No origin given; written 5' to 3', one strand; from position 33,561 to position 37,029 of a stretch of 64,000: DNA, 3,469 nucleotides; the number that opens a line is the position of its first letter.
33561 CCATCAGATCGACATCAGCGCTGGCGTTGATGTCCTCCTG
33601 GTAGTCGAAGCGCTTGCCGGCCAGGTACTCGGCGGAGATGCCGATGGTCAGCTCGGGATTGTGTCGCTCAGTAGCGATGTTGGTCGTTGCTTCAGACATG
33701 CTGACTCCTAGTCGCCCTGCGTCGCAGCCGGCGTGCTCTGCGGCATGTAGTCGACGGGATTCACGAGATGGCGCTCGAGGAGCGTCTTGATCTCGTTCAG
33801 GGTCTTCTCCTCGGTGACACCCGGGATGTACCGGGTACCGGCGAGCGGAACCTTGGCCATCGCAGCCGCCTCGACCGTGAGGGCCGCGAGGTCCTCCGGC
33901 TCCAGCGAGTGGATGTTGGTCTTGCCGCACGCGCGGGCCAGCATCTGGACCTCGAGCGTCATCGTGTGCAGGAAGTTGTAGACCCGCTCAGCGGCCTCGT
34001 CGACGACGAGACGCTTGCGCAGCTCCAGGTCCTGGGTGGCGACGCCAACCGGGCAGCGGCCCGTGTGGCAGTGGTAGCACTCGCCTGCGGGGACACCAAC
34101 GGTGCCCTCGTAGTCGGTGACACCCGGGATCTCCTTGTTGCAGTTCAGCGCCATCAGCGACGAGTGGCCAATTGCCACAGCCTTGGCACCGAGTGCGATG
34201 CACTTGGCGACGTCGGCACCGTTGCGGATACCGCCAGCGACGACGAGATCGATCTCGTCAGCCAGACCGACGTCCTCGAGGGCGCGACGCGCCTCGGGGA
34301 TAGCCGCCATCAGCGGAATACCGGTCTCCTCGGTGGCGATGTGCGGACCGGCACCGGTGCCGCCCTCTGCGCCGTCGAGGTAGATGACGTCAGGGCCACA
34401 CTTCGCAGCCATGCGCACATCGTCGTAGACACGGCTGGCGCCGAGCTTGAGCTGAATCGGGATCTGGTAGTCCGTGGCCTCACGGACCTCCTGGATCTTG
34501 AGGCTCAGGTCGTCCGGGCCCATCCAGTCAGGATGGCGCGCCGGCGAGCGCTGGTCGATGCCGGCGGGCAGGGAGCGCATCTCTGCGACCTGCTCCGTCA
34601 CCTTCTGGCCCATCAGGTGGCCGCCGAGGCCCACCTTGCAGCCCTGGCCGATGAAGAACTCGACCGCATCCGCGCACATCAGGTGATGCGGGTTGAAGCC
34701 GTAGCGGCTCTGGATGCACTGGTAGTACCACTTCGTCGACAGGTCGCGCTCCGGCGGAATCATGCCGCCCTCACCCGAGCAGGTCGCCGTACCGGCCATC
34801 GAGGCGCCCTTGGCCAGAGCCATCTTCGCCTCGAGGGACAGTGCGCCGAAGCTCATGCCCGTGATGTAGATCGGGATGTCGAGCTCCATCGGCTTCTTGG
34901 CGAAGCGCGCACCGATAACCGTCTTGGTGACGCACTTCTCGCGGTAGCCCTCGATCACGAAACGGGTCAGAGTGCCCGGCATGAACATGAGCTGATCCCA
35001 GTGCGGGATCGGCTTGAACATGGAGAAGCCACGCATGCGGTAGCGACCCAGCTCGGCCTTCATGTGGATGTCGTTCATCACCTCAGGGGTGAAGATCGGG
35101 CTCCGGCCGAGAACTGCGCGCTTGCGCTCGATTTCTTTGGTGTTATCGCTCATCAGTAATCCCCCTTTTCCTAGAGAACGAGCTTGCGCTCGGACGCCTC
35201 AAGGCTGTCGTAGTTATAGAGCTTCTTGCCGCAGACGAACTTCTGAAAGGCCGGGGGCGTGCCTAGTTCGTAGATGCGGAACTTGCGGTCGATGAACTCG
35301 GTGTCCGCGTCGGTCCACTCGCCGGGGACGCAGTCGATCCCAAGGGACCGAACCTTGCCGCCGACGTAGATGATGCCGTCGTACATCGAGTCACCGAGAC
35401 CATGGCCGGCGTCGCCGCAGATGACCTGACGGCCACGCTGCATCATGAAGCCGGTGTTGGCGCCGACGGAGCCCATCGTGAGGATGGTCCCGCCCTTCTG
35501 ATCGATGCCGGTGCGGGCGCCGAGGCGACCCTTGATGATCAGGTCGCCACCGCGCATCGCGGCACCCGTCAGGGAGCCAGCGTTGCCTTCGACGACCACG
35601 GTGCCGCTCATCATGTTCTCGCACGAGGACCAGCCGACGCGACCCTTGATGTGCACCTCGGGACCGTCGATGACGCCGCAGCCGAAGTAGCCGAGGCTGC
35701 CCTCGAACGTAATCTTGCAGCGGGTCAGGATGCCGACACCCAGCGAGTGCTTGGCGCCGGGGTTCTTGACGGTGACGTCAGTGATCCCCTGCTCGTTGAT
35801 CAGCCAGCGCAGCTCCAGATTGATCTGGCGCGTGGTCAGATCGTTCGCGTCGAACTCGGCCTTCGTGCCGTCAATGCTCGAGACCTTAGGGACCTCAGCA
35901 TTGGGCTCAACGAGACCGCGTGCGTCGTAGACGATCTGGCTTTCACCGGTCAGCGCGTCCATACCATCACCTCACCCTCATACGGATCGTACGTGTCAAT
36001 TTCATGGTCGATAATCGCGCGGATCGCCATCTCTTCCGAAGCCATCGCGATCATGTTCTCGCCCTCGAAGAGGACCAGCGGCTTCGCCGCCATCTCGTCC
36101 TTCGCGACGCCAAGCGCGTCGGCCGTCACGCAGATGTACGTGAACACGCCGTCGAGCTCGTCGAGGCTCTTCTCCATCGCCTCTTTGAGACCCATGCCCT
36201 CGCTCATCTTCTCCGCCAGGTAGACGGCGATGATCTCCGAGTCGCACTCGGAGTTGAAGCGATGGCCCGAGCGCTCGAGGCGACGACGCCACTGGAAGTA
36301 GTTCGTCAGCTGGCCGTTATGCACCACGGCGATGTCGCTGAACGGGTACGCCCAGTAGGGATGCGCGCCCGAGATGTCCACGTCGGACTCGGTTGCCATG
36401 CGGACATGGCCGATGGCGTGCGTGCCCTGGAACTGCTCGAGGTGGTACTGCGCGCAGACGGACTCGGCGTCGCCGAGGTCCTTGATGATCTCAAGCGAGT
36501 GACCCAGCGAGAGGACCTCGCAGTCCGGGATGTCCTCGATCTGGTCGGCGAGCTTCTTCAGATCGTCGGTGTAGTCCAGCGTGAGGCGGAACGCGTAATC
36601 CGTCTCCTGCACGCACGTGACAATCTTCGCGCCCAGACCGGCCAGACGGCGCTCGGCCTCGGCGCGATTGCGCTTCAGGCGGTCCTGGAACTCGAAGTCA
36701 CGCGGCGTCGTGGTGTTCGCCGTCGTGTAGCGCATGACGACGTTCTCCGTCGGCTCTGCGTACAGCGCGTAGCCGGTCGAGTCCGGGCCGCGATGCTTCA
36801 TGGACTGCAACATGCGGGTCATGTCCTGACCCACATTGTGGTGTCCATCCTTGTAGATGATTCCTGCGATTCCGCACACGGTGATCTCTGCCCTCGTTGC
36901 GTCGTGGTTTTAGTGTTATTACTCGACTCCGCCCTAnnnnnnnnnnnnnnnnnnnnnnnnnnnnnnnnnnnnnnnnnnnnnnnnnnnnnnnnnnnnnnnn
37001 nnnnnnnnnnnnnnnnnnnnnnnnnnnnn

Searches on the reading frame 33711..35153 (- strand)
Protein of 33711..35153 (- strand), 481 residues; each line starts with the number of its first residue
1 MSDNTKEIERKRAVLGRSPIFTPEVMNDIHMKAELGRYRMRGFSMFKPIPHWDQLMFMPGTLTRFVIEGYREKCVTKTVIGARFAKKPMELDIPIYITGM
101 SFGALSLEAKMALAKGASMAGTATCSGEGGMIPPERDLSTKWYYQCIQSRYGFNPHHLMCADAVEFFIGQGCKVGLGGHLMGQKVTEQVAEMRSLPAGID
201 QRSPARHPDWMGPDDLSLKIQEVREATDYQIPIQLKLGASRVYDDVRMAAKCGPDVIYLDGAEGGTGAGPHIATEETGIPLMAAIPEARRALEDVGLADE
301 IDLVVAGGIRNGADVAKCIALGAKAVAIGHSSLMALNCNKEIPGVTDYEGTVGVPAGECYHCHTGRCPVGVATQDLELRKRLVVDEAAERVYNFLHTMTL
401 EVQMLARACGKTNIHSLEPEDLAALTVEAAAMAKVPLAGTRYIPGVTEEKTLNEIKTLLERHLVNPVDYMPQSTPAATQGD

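Call 21: search_protein_families(library=pfam, proteins=[window:33711-35153:-], max_evalue=0.00001)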
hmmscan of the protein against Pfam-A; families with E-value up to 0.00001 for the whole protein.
window:33711-35153:- (481 aa): 3 families
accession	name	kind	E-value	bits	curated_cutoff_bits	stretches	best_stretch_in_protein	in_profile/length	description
PF01645.23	Glu_synthase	-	1.6e-92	311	20.4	1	80-411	54-368/369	Conserved region in glutamate synthase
PF01070.24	FMN_dh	-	2.3e-11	43.8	24.9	1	220-341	210-314/350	FMN-dependent dehydrogenase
PF03060.21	NMO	-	2.2e-08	34.3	28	1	244-339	147-232/331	Nitronate monooxygenase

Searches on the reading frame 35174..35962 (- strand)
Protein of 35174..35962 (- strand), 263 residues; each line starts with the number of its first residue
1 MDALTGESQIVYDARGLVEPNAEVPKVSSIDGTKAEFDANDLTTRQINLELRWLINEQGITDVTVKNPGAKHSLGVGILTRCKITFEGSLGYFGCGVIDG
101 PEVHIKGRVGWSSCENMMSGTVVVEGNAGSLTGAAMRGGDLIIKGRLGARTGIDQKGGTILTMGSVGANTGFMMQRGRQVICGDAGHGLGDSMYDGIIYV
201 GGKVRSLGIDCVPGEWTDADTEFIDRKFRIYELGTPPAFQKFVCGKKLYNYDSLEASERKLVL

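Call 21: search_protein_families(library=pfam, proteins=[window:35174-35962:-], max_evalue=0.00001)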
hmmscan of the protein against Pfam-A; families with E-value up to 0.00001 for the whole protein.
window:35174-35962:- (263 aa): 1 family
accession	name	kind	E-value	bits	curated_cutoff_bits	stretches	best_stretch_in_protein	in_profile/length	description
PF01493.24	GXGXG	-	3.2e-11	43.6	32.5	1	72-201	21-163/190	GXGXG motif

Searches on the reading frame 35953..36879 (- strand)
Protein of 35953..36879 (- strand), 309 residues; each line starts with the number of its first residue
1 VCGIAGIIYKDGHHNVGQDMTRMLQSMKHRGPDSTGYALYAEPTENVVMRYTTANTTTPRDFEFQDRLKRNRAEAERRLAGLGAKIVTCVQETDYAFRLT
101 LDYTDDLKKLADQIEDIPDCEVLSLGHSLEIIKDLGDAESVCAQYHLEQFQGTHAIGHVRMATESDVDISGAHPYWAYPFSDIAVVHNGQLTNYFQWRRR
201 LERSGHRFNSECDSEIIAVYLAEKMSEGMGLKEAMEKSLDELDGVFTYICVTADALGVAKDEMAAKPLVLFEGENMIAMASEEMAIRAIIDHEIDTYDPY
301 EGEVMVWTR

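Call 21: search_protein_families(library=pfam, proteins=[window:35953-36879:-], max_evalue=0.00001)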
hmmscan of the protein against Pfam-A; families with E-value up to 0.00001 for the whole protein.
window:35953-36879:- (309 aa): 2 families
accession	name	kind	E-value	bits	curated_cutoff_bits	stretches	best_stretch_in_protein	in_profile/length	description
PF13522.11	GATase_6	-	1.5e-18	67.5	27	1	149-282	7-130/130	Glutamine amidotransferase domain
PF13537.11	GATase_7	-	1.7e-17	64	25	1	159-287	2-122/123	Glutamine amidotransferase domain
